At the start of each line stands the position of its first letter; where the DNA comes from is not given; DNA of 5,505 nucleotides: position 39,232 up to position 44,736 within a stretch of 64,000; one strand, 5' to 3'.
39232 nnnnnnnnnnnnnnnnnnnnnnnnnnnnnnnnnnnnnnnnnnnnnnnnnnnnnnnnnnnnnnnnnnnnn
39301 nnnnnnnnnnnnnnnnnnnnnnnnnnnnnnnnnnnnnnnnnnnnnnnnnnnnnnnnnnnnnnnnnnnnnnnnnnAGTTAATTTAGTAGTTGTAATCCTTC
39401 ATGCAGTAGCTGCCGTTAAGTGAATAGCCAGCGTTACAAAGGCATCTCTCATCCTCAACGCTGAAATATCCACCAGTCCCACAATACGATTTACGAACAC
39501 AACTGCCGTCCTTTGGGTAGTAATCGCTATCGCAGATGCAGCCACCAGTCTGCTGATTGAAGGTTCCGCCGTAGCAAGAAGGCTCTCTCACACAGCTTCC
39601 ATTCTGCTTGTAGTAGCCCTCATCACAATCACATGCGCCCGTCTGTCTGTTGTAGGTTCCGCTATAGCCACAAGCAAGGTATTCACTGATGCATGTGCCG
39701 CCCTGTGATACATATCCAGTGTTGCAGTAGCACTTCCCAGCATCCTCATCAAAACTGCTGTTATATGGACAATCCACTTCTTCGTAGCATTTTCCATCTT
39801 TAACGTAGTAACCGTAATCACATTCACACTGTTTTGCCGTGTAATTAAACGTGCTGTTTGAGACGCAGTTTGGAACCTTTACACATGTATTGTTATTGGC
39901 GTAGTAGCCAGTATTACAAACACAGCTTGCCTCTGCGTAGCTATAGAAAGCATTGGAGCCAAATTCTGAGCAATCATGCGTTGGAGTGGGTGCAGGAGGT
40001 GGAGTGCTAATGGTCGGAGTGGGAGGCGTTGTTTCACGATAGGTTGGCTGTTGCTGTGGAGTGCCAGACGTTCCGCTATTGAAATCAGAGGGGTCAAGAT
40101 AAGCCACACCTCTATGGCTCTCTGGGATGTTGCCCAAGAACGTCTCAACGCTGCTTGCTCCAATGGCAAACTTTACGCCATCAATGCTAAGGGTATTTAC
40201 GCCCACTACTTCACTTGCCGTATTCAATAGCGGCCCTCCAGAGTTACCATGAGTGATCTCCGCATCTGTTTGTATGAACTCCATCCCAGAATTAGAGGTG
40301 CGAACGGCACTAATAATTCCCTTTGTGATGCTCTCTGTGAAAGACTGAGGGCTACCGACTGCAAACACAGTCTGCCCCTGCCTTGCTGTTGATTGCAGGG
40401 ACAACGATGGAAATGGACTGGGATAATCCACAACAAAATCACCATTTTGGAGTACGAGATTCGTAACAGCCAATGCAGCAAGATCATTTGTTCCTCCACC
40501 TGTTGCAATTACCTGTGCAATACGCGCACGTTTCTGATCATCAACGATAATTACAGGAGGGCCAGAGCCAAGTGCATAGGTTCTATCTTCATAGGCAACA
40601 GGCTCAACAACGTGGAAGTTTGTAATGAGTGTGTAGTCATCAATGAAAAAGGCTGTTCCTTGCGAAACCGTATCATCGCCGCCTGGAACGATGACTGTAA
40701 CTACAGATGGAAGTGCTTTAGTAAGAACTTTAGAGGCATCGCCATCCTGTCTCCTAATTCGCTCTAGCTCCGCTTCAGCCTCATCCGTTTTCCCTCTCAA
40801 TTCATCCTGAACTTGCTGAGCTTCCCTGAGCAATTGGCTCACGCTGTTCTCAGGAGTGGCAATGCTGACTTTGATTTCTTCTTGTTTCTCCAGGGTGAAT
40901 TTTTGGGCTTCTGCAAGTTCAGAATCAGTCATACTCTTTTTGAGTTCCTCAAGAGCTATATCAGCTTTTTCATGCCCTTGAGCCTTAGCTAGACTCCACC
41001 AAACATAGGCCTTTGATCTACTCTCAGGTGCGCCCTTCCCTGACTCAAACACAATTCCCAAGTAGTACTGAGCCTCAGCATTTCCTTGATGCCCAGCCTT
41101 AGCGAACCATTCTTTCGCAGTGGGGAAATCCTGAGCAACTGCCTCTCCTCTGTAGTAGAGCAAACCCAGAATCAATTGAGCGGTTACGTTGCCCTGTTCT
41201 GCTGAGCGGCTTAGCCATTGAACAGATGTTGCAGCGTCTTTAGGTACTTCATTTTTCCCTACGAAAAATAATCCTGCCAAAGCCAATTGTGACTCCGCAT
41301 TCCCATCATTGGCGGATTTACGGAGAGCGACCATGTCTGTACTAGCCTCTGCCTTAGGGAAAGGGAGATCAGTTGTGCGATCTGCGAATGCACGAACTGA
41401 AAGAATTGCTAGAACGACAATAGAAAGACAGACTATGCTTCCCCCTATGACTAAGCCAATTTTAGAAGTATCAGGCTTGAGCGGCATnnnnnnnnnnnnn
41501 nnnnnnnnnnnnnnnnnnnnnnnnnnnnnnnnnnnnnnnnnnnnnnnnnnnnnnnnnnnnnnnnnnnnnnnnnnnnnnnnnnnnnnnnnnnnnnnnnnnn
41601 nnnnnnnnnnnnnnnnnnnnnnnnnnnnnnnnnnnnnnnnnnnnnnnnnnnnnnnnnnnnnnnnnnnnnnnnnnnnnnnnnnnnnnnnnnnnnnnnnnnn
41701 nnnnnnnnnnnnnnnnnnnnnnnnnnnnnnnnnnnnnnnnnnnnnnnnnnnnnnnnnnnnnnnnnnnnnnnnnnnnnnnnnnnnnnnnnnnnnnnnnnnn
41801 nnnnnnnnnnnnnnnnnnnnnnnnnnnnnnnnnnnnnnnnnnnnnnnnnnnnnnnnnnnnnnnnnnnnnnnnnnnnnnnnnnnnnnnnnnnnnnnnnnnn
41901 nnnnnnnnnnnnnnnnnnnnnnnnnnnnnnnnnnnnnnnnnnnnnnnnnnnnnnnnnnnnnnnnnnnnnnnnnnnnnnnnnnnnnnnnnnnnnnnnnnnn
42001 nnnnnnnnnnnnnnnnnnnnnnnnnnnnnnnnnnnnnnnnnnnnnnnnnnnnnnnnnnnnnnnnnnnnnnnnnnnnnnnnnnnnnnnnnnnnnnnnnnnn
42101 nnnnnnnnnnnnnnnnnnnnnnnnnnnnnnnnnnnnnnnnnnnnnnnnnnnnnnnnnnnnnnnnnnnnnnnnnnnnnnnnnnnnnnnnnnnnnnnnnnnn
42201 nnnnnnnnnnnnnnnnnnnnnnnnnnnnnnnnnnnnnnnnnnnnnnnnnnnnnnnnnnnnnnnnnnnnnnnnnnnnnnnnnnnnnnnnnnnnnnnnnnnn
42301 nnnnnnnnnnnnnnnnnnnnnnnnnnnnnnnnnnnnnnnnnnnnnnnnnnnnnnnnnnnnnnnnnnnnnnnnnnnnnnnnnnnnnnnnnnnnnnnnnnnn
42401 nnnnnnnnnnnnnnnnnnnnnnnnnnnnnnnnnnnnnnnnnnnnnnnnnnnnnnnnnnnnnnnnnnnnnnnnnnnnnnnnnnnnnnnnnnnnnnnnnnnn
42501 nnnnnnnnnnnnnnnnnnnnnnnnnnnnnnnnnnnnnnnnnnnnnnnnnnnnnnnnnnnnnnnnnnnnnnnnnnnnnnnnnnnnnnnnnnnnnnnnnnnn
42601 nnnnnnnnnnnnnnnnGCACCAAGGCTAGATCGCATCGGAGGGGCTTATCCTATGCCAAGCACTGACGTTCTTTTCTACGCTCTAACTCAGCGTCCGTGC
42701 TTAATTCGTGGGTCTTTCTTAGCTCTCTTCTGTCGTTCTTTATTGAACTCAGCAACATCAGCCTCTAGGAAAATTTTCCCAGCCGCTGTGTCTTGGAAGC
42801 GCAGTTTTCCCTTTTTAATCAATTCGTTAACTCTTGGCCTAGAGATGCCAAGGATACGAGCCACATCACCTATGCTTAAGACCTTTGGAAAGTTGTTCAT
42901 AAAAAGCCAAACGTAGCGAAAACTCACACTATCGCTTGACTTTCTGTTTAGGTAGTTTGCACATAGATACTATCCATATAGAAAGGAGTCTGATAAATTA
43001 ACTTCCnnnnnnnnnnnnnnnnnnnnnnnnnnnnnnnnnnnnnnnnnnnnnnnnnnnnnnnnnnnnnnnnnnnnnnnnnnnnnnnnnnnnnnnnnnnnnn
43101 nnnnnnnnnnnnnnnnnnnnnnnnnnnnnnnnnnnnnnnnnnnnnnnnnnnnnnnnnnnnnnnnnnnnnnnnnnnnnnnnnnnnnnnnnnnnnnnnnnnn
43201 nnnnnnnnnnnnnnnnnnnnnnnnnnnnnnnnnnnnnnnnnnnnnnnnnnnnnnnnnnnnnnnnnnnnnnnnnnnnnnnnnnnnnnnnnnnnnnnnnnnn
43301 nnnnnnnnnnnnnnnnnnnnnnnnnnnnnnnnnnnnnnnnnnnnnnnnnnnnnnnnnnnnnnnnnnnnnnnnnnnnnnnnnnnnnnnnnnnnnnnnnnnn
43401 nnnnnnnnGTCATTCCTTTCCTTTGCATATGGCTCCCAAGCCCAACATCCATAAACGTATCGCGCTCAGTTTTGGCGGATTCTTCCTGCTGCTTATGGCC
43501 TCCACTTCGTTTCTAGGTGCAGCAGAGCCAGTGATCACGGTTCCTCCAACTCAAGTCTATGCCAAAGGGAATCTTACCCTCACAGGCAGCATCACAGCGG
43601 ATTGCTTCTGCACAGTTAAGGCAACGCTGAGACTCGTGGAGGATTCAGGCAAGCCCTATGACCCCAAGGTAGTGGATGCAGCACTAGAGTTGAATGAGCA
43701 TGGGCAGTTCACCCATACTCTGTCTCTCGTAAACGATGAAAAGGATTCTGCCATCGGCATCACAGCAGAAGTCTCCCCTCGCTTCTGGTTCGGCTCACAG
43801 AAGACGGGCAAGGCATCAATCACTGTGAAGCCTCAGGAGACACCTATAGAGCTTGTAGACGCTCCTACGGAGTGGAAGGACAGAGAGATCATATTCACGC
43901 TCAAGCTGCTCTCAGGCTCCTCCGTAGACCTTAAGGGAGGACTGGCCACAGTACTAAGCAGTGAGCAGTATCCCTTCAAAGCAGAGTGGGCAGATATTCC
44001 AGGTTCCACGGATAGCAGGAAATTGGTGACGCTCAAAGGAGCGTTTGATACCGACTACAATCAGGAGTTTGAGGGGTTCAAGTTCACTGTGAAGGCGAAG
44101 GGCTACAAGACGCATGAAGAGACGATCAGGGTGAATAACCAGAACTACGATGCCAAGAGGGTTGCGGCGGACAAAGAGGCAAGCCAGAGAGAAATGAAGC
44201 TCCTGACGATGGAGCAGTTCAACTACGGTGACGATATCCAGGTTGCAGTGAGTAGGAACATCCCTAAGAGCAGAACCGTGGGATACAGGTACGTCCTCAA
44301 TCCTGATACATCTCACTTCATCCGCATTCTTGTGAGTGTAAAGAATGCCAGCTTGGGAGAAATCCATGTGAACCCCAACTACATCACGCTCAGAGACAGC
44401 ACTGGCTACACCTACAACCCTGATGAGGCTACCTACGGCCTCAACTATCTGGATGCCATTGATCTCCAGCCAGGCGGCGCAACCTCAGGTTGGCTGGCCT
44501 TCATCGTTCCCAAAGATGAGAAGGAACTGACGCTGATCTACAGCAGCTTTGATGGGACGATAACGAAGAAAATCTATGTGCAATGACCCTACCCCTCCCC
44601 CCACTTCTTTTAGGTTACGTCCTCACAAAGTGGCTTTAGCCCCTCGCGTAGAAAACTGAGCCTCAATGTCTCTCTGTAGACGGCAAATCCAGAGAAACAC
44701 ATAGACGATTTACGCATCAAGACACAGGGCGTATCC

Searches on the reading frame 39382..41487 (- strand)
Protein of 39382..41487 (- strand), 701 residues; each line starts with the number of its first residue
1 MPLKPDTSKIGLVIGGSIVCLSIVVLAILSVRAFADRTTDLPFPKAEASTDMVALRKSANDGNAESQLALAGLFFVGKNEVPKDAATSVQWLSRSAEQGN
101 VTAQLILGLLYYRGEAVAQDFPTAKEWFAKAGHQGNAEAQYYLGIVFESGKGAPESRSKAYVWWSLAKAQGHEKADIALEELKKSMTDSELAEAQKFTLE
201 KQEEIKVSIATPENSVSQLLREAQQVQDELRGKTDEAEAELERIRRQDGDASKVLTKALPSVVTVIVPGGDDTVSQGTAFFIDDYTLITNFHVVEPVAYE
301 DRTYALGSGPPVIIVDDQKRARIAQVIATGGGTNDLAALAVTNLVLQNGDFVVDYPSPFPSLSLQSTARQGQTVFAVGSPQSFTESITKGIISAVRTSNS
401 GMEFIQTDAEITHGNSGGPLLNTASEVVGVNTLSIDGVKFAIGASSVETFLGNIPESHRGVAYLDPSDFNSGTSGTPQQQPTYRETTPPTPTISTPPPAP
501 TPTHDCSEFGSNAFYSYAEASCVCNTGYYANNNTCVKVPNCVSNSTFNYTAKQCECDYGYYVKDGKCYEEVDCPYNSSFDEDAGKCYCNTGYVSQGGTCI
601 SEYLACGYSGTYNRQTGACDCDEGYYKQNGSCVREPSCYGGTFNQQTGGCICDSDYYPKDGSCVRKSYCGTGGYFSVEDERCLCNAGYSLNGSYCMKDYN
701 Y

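Call 5: search_protein_families(library=padloc, proteins=[window:39382-41487:-], max_evalue=0.01)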
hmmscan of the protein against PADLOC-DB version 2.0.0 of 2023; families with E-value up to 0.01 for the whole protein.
window:39382-41487:- (701 aa): 2 families
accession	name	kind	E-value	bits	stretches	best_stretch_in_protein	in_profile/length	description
PDLC02959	RT-Protease_XI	-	3.2e-18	64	1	262-432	339-487/510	single gene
PDLC02960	RT-Protease_XI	-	8.8e-17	59.2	1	272-432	345-484/506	single gene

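Call 6: search_protein_families(library=ncbifam, proteins=[window:39382-41487:-], max_evalue=0.01)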
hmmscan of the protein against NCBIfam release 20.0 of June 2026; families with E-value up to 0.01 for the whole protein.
window:39382-41487:- (701 aa): 15 families
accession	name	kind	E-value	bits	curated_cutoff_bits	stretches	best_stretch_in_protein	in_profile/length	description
TIGR02037.1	degP_htrA_DO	subfamily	7.8e-22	77.8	416.2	1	366-451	129-224/434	Do family serine endopeptidase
NF041521.1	HhoA_HhoB_HtrA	equivalog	4e-17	62.5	450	1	358-444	117-213/335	HhoA/HhoB/HtrA family serine endopeptidase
TIGR02038.1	protease_degS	equivalog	7.4e-17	61.5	422.95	1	363-437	143-221/351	outer membrane-stress sensor serine endopeptidase DegS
NF033786.1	phenyl_MerG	equivalog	9.4e-17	61.7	350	2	95-187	59-160/217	phenylmercury resistance protein MerG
NF008147.1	PRK10898.1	equivalog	3.7e-16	59.2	408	1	365-438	145-222/352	outer membrane-stress sensor serine endopeptidase DegS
NF050055.1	SerProtHtrAMycob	equivalog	3e-15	56.1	800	1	247-433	200-379/502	serine protease HtrA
NF038194.1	AlgK_TPR_lipo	equivalog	1.1e-14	54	700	1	55-206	289-437/448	alginate biosynthesis TPR repeat lipoprotein AlgK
NF047968.1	SerProtHtrA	equivalog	4.3e-13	49.4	470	1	368-444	159-246/357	serine protease HtrA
NF008189.1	PRK10942.1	equivalog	3.5e-12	45.5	720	1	368-443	185-266/477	serine endoprotease DegP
NF007526.1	PRK10139.1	equivalog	1.8e-11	43.4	756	1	368-435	163-234/456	serine endoprotease DegQ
NF040960.1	MamE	equivalog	7.3e-11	41.4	800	1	369-445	197-284/659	magnetosome formation protease MamE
NF033740.0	MarP_fam_protase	equivalog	7.4e-09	35.1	250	1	217-451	154-374/390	MarP family serine protease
NF053637.1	SerProtHtrAspr2045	equivalog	4.6e-08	32.4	650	1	370-447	179-275/394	serine protease HtrA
NF047621.1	FlgprotMotXVib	equivalog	6.2e-05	22.6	330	1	81-194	88-204/211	flagellar protein MotX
NF045484.1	TransRegExoR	equivalog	0.0029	16.9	450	0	54-175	65-199/267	exopolysaccharide production regulator ExoR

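Call 38: search_protein_families(library=pfam, proteins=[window:39382-41487:-], max_evalue=0.01)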
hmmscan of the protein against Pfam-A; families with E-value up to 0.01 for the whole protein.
window:39382-41487:- (701 aa): 5 families
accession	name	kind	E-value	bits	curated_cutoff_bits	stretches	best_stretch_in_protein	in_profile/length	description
PF13365.12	Trypsin_2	-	9.3e-22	78.8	27.6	1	277-430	1-144/144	Trypsin-like peptidase domain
PF08238.18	Sel1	-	8.9e-19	67.7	30.7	3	137-172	1-36/36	Sel1 repeat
PF00089.32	Trypsin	-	4.9e-11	43.3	20.6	1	276-434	26-198/220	Trypsin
PF22897.2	TIL_2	-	0.00022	21.3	24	0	553-568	27-42/44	TIL-like domain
PF13750.12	Big_3_3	-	0.00046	20.3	27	1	313-363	71-119/157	Bacterial Ig-like domain (group 3)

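Call 76: search_protein_families(library=phrogs, proteins=[window:39382-41487:-], max_evalue=0.00001)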
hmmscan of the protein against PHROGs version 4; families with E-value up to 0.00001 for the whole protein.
window:39382-41487:- (701 aa): 4 families
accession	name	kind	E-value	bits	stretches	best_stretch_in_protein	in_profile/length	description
phrog_8741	-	unknown function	5.8e-29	102.5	1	56-215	138-296/380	-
phrog_11383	-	unknown function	1.8e-19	71.4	1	250-454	150-355/462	-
phrog_9683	-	other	2.6e-07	31.4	1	366-432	120-188/233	protease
phrog_18002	-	unknown function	5.1e-06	27.2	1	254-430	103-275/330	-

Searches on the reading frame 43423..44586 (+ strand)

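Call 38: search_protein_families(library=pfam, proteins=[window:43423-44586:+], max_evalue=0.01)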
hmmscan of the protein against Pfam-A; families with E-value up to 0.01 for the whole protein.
window:43423-44586:+ (387 aa): 1 family
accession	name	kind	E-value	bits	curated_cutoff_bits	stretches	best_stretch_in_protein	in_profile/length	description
PF11611.13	DUF4352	-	6.1e-14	52.8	25.9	1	271-375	11-115/122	Domain of unknown function (DUF4352)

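Call 75: search_protein_families(library=padloc, proteins=[window:43423-44586:+], max_evalue=0.001)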
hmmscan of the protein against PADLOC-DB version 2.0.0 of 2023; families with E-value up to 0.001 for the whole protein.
window:43423-44586:+ (387 aa): 0 families

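Call 76: search_protein_families(library=phrogs, proteins=[window:43423-44586:+], max_evalue=0.00001)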
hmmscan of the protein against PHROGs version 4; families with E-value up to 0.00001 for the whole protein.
window:43423-44586:+ (387 aa): 1 family
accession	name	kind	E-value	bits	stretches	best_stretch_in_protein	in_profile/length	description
phrog_806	-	unknown function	1.5e-11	45.7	1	279-386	71-185/187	-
